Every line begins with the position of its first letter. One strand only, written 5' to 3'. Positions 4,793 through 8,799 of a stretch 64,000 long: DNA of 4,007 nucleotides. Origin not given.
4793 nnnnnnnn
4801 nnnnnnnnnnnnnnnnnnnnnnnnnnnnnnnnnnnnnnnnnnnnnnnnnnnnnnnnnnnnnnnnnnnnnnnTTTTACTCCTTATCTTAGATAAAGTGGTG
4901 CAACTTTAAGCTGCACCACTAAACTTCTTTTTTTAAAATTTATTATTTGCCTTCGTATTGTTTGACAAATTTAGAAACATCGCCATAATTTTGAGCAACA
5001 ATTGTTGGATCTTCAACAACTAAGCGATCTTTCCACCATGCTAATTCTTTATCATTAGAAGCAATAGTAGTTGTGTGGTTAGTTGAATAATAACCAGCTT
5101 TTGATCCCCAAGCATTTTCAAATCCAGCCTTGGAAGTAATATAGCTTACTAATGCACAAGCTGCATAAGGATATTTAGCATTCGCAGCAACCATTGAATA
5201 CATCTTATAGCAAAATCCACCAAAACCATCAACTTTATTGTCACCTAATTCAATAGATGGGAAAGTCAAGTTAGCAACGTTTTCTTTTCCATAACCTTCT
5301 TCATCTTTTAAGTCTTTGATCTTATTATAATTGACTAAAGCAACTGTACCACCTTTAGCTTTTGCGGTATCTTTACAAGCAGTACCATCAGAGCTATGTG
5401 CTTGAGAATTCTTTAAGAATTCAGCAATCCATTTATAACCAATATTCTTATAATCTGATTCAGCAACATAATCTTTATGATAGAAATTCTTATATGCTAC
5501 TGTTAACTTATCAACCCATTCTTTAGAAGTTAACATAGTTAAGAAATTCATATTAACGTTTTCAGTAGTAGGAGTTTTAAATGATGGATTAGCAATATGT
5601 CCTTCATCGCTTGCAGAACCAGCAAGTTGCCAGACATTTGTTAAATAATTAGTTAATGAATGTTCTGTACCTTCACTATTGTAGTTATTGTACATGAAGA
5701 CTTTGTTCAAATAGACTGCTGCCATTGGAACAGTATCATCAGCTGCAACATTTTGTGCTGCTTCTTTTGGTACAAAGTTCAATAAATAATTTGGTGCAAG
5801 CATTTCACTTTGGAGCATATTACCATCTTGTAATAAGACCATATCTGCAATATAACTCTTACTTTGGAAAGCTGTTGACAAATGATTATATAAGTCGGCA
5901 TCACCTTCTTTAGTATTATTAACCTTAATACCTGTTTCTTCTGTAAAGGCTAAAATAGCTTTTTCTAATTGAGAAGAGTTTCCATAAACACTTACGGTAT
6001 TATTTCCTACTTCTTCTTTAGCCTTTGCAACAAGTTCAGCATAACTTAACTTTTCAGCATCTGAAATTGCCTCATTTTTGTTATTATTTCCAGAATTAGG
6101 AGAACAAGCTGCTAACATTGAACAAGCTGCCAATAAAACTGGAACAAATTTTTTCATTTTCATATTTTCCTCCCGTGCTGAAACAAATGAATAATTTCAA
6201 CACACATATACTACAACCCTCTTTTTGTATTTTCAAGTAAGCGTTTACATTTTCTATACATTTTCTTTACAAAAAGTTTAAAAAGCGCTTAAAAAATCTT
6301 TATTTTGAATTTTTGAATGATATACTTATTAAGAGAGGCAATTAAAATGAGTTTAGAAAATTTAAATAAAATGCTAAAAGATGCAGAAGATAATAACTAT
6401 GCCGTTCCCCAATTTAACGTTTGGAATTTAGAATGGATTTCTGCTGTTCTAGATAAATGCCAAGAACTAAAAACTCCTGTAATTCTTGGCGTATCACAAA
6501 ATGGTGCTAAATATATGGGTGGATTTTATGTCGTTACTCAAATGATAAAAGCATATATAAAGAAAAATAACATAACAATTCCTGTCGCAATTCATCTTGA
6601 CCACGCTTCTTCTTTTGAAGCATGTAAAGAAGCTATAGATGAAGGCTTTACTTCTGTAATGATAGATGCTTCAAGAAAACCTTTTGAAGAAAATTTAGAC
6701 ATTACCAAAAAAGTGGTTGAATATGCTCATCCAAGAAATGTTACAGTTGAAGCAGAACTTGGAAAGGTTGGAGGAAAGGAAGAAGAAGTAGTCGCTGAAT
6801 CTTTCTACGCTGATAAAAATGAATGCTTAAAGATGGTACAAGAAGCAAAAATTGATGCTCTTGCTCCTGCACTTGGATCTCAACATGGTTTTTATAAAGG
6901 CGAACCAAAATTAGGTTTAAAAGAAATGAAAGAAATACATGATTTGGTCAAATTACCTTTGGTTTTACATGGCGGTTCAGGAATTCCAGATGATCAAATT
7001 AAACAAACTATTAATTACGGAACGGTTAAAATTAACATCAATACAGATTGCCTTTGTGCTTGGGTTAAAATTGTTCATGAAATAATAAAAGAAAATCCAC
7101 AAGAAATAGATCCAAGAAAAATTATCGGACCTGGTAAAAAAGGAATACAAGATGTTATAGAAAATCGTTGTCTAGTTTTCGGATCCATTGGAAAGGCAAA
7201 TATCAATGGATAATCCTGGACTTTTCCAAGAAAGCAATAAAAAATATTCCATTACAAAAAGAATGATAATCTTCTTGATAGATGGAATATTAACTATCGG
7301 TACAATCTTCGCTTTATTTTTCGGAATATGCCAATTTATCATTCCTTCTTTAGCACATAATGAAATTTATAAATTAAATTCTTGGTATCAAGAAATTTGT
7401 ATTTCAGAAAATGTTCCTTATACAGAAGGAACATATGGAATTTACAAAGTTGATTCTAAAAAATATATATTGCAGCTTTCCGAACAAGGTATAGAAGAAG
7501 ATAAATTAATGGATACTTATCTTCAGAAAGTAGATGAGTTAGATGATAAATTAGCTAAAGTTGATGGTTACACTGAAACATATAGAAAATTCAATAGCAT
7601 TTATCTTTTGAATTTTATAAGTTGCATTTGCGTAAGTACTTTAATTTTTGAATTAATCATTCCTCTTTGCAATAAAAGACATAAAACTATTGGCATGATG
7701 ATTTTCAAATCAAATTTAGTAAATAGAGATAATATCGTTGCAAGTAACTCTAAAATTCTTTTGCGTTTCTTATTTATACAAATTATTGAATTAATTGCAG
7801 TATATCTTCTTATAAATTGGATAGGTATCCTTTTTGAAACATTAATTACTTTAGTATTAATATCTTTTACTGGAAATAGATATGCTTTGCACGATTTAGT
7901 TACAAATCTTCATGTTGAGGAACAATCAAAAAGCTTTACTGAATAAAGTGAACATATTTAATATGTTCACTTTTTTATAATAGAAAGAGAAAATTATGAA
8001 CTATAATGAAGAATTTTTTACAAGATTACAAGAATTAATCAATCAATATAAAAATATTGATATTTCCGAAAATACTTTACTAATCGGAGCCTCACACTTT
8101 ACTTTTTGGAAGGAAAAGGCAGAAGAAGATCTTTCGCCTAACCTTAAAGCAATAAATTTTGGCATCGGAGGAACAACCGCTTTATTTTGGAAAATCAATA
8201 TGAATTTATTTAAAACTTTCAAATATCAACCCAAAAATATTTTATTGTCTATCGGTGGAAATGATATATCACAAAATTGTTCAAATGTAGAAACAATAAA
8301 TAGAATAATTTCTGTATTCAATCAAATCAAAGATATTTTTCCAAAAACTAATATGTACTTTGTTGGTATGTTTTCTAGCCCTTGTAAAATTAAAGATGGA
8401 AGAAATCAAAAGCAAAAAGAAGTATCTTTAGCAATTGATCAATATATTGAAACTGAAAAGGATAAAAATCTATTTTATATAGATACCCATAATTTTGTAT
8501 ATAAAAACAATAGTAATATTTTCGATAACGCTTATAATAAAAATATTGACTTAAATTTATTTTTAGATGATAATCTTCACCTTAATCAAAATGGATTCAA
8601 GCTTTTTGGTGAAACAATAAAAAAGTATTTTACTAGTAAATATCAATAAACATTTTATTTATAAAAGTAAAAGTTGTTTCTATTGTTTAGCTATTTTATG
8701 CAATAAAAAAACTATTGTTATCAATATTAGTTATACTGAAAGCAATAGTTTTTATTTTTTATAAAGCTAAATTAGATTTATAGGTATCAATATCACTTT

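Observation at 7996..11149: Surface lipoprotein combining an SGNH esterase with two tandem lectin-like domains, next to a cytoplasmic SGNH paralogue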

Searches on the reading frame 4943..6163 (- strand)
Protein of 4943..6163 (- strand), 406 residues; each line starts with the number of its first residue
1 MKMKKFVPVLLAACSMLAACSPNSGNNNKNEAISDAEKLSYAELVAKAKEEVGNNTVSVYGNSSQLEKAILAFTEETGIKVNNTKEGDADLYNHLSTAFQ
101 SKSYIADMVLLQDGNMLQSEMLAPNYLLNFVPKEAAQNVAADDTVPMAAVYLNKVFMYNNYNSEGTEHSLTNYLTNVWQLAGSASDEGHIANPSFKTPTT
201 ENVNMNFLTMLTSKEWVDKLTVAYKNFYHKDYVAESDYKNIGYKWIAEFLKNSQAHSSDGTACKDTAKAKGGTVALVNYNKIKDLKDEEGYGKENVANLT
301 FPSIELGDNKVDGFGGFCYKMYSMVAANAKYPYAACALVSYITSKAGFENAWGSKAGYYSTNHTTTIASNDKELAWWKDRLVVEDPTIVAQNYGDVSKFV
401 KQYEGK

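Call 3: search_protein_families(library=pfam, proteins=[window:4943-6163:-], max_evalue=0.1)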
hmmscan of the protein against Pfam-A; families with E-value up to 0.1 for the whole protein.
window:4943-6163:- (406 aa): 1 family
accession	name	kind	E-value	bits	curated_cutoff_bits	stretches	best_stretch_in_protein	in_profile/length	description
PF13416.11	SBP_bac_8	-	0.00013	22.3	27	1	69-364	2-264/279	Bacterial extracellular solute-binding protein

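Call 60: search_protein_families(library=ncbifam, proteins=[window:4943-6163:-], max_evalue=0.00001)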
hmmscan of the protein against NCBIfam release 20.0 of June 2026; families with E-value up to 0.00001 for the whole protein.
window:4943-6163:- (406 aa): 0 families

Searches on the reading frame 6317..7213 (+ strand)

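Call 60: search_protein_families(library=ncbifam, proteins=[window:6317-7213:+], max_evalue=0.00001)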
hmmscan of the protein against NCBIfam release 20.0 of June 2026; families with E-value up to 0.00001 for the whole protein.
window:6317-7213:+ (298 aa): 20 families
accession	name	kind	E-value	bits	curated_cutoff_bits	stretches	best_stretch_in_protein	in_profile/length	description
NF006376.0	PRK08610.1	equivalog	2.5e-112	375.3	527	1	11-294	1-285/286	class II fructose-bisphosphate aldolase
NF005823.0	PRK07709.1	equivalog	4.9e-112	374.4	545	1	11-294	1-285/285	class II fructose-bisphosphate aldolase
TIGR01859.1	fruc_bis_ald_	equivalog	1.1e-110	369.9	343.05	1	15-294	3-282/282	class II fructose-1,6-bisphosphate aldolase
TIGR00167.1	cbbA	subfamily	3e-103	345.2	215.6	1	11-294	1-290/290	ketose-bisphosphate aldolase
NF009497.0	PRK12857.1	equivalog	9.5e-89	297.4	423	1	11-294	1-284/284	class II fructose-1,6-bisphosphate aldolase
NF009374.0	PRK12737.1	subfamily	6.3e-84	281.3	383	1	15-293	5-283/284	tagatose-bisphosphate aldolase subunit GatY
NF006626.0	PRK09195.1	subfamily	7.1e-81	271.4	384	1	16-293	6-283/284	tagatose-bisphosphate aldolase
TIGR01858.1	tag_bisphos_ald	equivalog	3.4e-77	259.3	443.55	1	17-294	5-282/282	tagatose bisphosphate family class II aldolase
NF005590.0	PRK07315.1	equivalog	1.2e-71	241.4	443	1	14-294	4-293/293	class II fructose-bisphosphate aldolase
NF006042.0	PRK08185.1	subfamily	1.5e-71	241.1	405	1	13-295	2-285/287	hypothetical protein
NF005288.0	PRK06806.1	equivalog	3e-65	220.3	396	1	11-262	1-250/281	class II fructose-bisphosphate aldolase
NF009375.0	PRK12738.1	equivalog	1.4e-64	218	542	1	11-293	1-283/286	tagatose-bisphosphate aldolase subunit KbaY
NF005481.0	PRK07084.1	equivalog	2.3e-64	217.6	511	2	11-235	10-243/324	class II fructose-bisphosphate aldolase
NF004493.0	PRK05835.1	equivalog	1.2e-63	215.2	558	2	16-232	5-224/307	class II fructose-bisphosphate aldolase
NF005943.0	PRK07998.1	equivalog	3.7e-62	210.4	364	1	11-287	1-274/283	class II aldolase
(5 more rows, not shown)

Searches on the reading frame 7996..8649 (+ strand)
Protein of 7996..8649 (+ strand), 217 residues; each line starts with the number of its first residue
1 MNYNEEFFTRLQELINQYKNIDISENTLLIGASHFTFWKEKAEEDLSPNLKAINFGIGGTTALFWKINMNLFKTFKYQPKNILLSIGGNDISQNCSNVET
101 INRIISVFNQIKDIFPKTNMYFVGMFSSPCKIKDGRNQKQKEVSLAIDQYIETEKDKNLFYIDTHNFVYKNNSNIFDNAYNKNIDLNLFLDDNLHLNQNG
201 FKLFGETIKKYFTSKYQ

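Call 3: search_protein_families(library=pfam, proteins=[window:7996-8649:+], max_evalue=0.1)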
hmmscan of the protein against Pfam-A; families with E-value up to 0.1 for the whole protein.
window:7996-8649:+ (217 aa): 3 families
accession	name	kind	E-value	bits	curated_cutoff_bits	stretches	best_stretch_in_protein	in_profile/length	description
PF13472.12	Lipase_GDSL_2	-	2.8e-11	44.7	32.9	1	39-202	24-177/178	GDSL-like Lipase/Acylhydrolase family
PF00657.28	Lipase_GDSL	-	3.9e-09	37.4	23.6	1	22-206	37-206/208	GDSL-like Lipase/Acylhydrolase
PF11897.13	DUF3417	-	0.012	16.4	25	1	60-118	23-81/109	Protein of unknown function (DUF3417)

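Call 4: search_protein_families(library=ncbifam, proteins=[window:7996-8649:+], max_evalue=0.1)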
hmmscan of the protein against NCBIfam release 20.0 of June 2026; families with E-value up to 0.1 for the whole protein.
window:7996-8649:+ (217 aa): 0 families

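Call 22: search_solved_structures(query=window:7996-8646:+, max_evalue=0.01, show_alignments=2)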
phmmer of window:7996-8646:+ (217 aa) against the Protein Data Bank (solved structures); distinct sequences matched with E-value up to 0.01: 2.
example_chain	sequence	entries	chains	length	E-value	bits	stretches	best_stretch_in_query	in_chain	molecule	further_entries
7pzg_AAA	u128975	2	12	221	4.1e-06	30.1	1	18-213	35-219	Lysophospholipase L1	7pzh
6njc_A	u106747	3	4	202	5.1e-06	29.8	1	16-211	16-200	Sialate O-acetylesterase | Lysophospholipase L1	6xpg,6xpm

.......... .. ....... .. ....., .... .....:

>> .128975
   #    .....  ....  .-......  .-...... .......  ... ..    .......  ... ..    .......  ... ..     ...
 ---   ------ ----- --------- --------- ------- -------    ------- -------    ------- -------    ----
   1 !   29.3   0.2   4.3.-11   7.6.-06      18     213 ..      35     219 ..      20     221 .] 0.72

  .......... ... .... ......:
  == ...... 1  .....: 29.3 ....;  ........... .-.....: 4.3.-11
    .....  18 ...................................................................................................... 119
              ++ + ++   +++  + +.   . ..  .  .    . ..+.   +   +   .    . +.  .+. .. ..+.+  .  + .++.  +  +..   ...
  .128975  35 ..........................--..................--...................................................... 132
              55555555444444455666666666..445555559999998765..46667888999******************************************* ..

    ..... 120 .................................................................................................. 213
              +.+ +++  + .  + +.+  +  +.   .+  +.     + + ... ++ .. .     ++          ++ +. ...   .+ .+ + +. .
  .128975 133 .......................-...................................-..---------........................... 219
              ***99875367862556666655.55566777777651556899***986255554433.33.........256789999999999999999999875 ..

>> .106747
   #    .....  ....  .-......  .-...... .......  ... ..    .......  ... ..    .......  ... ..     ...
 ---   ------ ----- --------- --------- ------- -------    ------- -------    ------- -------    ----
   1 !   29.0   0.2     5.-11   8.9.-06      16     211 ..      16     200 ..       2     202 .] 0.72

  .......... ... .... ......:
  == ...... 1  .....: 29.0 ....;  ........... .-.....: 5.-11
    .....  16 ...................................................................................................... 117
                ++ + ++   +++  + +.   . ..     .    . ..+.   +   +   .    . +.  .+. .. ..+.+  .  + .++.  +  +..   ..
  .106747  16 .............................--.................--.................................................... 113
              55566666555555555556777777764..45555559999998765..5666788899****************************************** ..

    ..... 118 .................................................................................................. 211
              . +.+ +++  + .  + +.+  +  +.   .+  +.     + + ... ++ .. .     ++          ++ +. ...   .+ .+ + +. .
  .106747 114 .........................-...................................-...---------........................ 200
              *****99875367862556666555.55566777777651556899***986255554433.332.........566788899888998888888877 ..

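Call 44: find_homologous_proteins(query=window:7996-8646:+, max_evalue=0.001)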
Query window:7996-8646:+ (217 aa): 4 proteins with E <= 0.001 among 178 candidates.
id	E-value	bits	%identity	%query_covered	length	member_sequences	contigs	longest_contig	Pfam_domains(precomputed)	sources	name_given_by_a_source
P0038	1.2e-136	471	99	100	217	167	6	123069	PF13472.13,PF00657.29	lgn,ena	-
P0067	3.6e-114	398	99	84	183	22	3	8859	PF13472.13,PF00657.29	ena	-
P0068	2.6e-88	313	98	69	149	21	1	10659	PF13472.13,PF00657.29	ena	-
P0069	9.1e-20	90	100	21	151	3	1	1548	PF01396.25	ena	-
